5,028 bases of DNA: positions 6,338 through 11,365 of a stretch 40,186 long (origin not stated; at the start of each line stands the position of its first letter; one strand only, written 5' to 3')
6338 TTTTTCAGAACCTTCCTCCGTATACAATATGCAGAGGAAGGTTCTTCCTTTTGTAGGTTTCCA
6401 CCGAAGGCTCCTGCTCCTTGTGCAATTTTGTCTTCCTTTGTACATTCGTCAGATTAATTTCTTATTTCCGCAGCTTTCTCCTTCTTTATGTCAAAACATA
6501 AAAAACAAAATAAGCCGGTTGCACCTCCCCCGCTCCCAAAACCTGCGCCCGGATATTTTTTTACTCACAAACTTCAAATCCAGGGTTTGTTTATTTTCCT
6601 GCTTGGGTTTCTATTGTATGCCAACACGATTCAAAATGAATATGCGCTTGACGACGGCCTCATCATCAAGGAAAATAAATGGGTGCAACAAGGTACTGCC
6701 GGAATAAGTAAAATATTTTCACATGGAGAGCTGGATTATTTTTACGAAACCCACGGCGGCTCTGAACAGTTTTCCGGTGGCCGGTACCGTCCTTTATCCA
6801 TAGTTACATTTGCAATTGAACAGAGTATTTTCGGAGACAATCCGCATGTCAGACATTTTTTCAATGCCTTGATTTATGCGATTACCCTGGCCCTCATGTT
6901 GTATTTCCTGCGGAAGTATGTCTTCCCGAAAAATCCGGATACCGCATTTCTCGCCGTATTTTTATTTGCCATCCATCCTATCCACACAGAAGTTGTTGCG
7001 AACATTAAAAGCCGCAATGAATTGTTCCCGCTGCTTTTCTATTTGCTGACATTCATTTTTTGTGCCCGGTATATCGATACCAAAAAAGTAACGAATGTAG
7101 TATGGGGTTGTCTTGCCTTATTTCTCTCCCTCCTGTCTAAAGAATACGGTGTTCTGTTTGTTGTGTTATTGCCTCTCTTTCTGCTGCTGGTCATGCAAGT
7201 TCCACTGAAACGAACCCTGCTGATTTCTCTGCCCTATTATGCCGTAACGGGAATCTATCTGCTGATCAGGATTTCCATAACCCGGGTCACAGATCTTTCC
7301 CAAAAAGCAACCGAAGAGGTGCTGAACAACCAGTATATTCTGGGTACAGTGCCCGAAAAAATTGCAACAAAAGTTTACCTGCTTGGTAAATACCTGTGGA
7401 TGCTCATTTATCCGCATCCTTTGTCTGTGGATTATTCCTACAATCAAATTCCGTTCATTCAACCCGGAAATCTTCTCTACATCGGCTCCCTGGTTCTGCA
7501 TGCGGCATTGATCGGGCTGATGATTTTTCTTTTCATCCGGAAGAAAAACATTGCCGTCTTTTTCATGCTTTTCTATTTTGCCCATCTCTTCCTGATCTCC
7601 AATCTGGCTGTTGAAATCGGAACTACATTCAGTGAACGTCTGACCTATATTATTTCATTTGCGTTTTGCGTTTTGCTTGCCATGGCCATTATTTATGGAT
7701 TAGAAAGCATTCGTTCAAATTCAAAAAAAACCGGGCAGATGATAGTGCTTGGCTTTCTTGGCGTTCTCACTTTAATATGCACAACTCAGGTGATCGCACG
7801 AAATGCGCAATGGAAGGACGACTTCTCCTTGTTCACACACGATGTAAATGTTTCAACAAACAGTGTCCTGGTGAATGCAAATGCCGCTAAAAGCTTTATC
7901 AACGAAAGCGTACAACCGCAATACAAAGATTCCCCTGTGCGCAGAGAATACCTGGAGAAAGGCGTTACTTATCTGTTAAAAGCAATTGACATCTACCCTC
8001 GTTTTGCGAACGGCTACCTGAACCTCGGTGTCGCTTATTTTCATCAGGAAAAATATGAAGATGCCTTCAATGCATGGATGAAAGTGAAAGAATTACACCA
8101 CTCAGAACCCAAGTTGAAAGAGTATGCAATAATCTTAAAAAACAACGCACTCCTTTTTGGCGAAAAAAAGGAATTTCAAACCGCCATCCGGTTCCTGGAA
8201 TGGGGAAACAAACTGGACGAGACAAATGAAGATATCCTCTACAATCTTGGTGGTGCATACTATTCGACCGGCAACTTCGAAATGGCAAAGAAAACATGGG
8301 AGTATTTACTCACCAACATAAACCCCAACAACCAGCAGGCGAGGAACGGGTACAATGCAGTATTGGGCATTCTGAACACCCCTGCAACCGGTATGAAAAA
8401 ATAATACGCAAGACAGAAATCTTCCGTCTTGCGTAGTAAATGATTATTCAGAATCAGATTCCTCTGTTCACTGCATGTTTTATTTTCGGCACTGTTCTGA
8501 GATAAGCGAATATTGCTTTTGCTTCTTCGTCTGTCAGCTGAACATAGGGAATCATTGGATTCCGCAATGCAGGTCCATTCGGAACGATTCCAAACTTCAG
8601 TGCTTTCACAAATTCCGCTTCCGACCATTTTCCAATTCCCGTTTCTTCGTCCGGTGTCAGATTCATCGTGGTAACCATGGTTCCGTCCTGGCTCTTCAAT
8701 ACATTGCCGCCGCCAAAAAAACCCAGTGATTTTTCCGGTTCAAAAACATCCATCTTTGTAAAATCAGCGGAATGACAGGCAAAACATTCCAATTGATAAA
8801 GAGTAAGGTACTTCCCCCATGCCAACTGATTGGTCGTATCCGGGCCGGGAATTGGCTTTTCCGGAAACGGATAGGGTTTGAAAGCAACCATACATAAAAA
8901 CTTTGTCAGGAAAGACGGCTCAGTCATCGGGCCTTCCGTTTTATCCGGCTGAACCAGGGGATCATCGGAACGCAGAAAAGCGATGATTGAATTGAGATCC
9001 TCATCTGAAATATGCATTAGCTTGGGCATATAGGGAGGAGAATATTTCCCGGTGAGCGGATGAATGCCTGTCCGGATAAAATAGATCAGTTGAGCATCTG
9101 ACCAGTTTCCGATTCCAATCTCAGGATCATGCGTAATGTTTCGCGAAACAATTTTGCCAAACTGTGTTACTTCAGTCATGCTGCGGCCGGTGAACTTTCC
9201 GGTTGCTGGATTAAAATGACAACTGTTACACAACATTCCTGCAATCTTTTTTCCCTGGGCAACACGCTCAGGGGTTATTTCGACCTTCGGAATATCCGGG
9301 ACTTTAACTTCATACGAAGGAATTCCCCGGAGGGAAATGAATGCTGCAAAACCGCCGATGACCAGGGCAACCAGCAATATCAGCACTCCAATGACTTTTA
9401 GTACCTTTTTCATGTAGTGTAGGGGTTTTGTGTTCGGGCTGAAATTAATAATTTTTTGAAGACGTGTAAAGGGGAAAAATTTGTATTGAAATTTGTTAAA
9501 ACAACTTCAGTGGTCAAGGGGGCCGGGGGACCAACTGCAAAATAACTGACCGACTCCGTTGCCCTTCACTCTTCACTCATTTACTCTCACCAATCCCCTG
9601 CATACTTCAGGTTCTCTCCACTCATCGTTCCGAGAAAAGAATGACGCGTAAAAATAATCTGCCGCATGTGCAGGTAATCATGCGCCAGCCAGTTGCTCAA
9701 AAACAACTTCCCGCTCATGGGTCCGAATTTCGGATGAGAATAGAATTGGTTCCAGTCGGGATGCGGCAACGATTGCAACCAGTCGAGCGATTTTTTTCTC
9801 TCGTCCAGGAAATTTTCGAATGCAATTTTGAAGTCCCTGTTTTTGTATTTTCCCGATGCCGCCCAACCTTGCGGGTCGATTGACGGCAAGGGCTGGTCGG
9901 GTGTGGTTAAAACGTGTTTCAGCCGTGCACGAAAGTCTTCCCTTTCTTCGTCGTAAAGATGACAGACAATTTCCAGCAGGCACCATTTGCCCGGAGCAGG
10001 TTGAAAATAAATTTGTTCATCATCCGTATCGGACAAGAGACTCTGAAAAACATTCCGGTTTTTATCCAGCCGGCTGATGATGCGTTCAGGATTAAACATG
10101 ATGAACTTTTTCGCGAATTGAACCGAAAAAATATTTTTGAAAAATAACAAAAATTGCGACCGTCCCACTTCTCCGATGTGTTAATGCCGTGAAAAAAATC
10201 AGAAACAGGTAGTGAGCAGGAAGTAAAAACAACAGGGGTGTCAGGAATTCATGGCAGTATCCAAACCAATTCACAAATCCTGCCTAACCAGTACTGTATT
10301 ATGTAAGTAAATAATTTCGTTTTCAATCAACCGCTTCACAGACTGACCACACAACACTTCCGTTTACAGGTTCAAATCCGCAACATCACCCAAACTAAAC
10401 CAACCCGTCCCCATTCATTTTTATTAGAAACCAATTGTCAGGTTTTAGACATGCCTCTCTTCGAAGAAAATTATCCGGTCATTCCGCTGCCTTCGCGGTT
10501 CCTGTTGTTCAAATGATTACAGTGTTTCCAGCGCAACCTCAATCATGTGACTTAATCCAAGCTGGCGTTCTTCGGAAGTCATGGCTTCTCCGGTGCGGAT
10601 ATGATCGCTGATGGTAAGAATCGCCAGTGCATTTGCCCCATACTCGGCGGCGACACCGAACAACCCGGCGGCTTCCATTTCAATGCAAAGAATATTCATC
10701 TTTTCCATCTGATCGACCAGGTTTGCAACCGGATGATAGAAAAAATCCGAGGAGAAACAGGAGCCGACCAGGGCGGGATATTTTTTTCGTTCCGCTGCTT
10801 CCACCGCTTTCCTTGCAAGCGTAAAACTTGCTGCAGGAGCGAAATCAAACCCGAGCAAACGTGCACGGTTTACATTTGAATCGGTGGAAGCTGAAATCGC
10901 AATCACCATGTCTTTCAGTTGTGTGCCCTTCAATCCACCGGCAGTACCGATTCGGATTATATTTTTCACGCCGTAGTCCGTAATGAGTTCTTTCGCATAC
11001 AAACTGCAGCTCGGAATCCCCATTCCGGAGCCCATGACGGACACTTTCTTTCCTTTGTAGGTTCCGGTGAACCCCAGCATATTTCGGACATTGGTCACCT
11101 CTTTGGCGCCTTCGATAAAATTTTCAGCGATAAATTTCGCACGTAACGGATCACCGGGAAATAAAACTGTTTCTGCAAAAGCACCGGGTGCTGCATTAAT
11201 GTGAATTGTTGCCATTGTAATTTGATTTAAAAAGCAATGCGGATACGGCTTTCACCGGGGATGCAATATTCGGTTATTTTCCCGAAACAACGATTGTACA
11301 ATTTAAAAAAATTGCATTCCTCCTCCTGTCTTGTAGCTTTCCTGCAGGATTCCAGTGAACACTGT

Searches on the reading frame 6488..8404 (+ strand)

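Call 78: search_protein_families(library=pfam, proteins=[window:6488-8404:+], max_evalue=0.00001)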
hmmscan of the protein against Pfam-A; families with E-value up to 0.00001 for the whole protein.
window:6488-8404:+ (638 aa): 7 families
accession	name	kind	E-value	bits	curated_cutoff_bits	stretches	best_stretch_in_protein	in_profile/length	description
PF00515.34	TPR_1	-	1.3e-09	37.9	27.8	0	507-537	1-31/34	Tetratricopeptide repeat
PF13414.12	TPR_11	-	2.8e-08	33.8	26.8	0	496-520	17-41/42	TPR repeat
PF07719.23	TPR_2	-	2.2e-07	30.9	27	0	507-536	1-30/34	Tetratricopeptide repeat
PF13424.12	TPR_12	-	2.4e-07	31.3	30.1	0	507-572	3-70/77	Tetratricopeptide repeat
PF13431.12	TPR_17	-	9.1e-07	29.1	24.4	0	496-526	2-32/34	Tetratricopeptide repeat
PF23914.1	TPR_CcmH_CycH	-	3e-06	27.6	42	1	507-617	50-157/158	Cytochrome c-type biogenesis protein H TPR domain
PF08409.16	TMTC_DUF1736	-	7.2e-06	26.3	27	0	291-325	23-57/75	Protein O-mannosyl-transferase TMTC, DUF1736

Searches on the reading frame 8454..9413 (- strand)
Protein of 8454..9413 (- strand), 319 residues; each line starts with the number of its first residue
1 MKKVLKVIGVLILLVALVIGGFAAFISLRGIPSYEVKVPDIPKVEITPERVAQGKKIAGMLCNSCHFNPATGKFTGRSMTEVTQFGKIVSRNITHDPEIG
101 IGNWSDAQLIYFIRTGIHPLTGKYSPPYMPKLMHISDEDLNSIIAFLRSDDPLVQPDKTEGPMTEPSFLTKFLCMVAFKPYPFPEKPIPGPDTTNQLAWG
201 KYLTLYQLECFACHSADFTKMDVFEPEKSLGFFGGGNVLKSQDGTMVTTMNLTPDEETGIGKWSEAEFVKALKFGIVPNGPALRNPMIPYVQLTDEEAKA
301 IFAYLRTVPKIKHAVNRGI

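Call 78: search_protein_families(library=pfam, proteins=[window:8454-9413:-], max_evalue=0.00001)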
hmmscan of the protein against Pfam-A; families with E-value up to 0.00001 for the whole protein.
window:8454-9413:- (319 aa): 2 families
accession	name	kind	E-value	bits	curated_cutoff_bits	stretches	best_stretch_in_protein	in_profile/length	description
PF00034.26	Cytochrom_C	-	2.7e-12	48.3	21.3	0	204-308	6-89/90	Cytochrome c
PF13442.11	Cytochrome_CBB3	-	1e-11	45.4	27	0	50-147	2-68/68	Cytochrome C oxidase, cbb3-type, subunit III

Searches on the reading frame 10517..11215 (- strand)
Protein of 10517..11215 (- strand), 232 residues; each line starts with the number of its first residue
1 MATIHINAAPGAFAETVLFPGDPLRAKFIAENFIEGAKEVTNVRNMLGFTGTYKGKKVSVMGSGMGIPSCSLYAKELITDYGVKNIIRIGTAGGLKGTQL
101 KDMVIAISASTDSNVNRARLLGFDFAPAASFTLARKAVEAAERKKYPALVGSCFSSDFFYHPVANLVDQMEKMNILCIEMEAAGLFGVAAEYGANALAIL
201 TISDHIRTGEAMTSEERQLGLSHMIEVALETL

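Call 78: search_protein_families(library=pfam, proteins=[window:10517-11215:-], max_evalue=0.00001)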
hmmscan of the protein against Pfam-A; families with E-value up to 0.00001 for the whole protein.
window:10517-11215:- (232 aa): 1 family
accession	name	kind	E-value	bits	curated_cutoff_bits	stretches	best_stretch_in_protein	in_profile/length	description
PF01048.26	PNP_UDP_1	-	5.4e-36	124.6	25.1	1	17-211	3-207/233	Phosphorylase superfamily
